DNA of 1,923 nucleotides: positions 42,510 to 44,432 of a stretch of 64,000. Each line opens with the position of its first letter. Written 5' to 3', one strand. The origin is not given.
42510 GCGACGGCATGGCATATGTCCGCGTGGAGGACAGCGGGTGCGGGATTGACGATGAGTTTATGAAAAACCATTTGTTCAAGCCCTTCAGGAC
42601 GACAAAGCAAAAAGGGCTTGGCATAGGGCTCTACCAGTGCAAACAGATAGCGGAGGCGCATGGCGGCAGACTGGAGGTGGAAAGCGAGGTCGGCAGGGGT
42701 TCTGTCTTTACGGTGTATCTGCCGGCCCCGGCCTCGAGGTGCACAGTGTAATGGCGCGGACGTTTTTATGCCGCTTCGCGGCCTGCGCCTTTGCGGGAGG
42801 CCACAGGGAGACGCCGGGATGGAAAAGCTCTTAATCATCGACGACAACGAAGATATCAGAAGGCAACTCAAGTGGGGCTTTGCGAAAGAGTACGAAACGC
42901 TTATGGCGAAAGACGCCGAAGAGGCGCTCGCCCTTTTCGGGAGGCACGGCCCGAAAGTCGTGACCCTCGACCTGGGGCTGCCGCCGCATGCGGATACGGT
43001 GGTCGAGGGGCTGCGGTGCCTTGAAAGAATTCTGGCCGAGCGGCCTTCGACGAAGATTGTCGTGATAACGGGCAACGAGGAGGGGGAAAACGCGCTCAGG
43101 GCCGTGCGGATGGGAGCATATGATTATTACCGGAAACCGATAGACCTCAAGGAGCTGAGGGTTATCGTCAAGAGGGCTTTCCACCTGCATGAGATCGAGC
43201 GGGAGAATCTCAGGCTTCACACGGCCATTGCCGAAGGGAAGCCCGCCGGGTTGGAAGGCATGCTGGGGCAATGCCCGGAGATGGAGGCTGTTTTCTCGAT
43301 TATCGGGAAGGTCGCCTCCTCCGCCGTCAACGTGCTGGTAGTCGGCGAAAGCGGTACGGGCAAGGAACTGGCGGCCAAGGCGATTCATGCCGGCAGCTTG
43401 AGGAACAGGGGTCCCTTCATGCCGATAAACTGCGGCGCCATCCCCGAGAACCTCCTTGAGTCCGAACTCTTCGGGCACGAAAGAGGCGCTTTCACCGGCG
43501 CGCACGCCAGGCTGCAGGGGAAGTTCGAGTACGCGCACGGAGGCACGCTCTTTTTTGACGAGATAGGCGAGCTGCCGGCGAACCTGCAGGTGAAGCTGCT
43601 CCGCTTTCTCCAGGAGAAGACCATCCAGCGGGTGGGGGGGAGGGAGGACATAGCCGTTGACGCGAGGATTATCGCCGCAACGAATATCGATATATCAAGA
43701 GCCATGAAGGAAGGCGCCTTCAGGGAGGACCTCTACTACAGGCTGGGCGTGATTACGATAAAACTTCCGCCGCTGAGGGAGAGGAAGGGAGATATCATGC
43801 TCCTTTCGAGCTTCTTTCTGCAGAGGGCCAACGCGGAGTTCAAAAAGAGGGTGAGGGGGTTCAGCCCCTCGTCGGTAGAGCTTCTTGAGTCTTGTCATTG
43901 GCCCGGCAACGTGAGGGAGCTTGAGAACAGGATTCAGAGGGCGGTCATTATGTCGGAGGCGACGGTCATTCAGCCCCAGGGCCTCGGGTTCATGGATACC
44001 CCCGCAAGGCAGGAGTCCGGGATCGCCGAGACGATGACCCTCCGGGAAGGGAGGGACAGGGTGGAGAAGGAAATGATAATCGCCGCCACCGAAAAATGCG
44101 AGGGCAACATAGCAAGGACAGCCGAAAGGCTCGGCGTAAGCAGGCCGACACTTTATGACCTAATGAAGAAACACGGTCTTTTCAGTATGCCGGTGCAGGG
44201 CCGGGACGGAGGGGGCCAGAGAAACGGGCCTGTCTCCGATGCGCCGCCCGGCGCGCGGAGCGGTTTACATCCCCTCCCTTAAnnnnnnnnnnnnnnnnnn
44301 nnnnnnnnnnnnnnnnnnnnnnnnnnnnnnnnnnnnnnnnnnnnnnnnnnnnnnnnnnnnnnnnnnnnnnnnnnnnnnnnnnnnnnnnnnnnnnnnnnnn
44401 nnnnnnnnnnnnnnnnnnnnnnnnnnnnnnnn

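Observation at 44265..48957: A compact Crp-like regulon: three near-perfect TGTGA-N6-TCACA boxes next to the regulator gene, two stacked with riboswitches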

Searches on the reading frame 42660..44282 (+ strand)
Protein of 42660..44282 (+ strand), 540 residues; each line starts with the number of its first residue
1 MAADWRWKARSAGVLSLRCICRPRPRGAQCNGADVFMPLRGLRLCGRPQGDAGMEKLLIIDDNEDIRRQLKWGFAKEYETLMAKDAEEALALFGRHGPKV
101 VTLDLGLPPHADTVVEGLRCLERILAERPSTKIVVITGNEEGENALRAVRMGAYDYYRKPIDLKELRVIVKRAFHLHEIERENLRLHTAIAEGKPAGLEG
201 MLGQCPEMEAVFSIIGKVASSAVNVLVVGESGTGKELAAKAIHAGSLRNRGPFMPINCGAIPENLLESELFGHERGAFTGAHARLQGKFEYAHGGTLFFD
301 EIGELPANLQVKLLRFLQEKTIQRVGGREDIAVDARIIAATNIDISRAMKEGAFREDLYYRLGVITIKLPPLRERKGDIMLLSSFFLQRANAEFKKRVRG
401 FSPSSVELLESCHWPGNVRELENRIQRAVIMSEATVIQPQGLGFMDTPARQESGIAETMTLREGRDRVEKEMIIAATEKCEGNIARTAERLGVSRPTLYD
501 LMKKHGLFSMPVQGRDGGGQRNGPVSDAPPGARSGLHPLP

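Call 5: search_protein_families(library=pfam, proteins=[window:42660-44282:+])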
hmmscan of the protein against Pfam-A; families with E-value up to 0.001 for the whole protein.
window:42660-44282:+ (540 aa): 8 families
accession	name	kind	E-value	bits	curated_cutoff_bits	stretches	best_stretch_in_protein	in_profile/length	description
PF00158.32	Sigma54_activat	-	1.2e-68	230.5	20.2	1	202-367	2-167/168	Sigma-54 interaction domain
PF25601.1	AAA_lid_14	-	1.7e-23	82.7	27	1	373-442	1-70/87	AAA+ ATPase lid domain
PF14532.12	Sigma54_activ_2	-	6.5e-20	72.2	25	1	202-372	1-138/138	Sigma-54 interaction domain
PF00072.30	Response_reg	-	2.5e-18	66.7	30.2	1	58-170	2-110/111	Response regulator receiver domain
PF02954.25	HTH_8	-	5e-12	45.8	22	1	466-504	3-41/42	Bacterial regulatory protein, Fis family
PF07728.20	AAA_5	-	3.9e-06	27.4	22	1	224-342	1-122/139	AAA domain (dynein-related subfamily)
PF01078.27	Mg_chelatase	-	0.00024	21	20.3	0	280-342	93-157/207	Magnesium chelatase, subunit ChlI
PF18024.7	HTH_50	-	0.00088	19.4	27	0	459-507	2-49/50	Helix-turn-helix domain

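Call 14: search_protein_families(library=ncbifam, proteins=[window:42660-44282:+])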
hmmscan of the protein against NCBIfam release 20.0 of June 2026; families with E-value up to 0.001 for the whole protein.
window:42660-44282:+ (540 aa): 77 families (the best 25 are shown)
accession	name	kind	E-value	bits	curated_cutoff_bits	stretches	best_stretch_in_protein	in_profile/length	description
TIGR02915.1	PEP_resp_reg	equivalog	2.5e-194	646.2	502.6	1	57-507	1-444/445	PEP-CTERM-box response regulator transcription factor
NF008469.0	PRK11361.1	equivalog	1e-135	453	714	1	54-502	4-451/461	acetoacetate metabolism transcriptional regulator AtoC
TIGR01818.1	ntrC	equivalog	7.8e-118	394.2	558.6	1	58-443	2-378/463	nitrogen regulation protein NR(I)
TIGR01817.1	nifA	equivalog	6.6e-103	345.3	528.85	1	187-451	184-447/534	nif-specific transcriptional activator NifA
NF041552.1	TF_PrdR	equivalog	3.3e-101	339.4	795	1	188-504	256-575/577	sigma-54 dependent transcriptional regulator PrdR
NF051870.1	NAssimRespRegNtrX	equivalog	1e-100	337.8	600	1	55-506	2-451/452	nitrogen assimilation response regulator NtrX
NF007689.0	PRK10365.1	equivalog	1.1e-99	334.2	760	1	78-499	30-436/441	sigma-54-dependent response regulator transcription factor ZraR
NF041946.1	LuxO_transreg_Vib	equivalog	4.3e-99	332.4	800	1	84-440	27-374/463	quorum-sensing sigma-54 dependent transcriptional regulator LuxO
NF003451.0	PRK05022.1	equivalog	1.6e-98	330.7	476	1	170-507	159-510/512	nitric oxide reductase transcriptional regulator NorR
NF050807.1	TransRegFlbDCaul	equivalog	6.4e-95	318.7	750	1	200-505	119-438/454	sigma-54-dependent transcriptional regulator FlbD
NF008176.1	PRK10923.1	equivalog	1.9e-92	310.3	620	1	57-440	6-379/469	nitrogen regulation protein NR(I)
NF011695.0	PRK15115.1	equivalog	2.3e-92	310.1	763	1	56-507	8-438/445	two-component system response regulator GlrR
NF038308.1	RNA_repair_RtcR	equivalog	1.8e-89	301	650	1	184-499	165-505/530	RNA repair transcriptional activator RtcR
NF049963.1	RespRegFlgRCampy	domain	5.1e-88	295.8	750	1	57-505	3-427/429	fla regulon two-component system response regulator FlgR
TIGR02329.1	propionate_PrpR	equivalog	5.5e-87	292.6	499.2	1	198-503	211-525/526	propionate catabolism operon regulatory protein PrpR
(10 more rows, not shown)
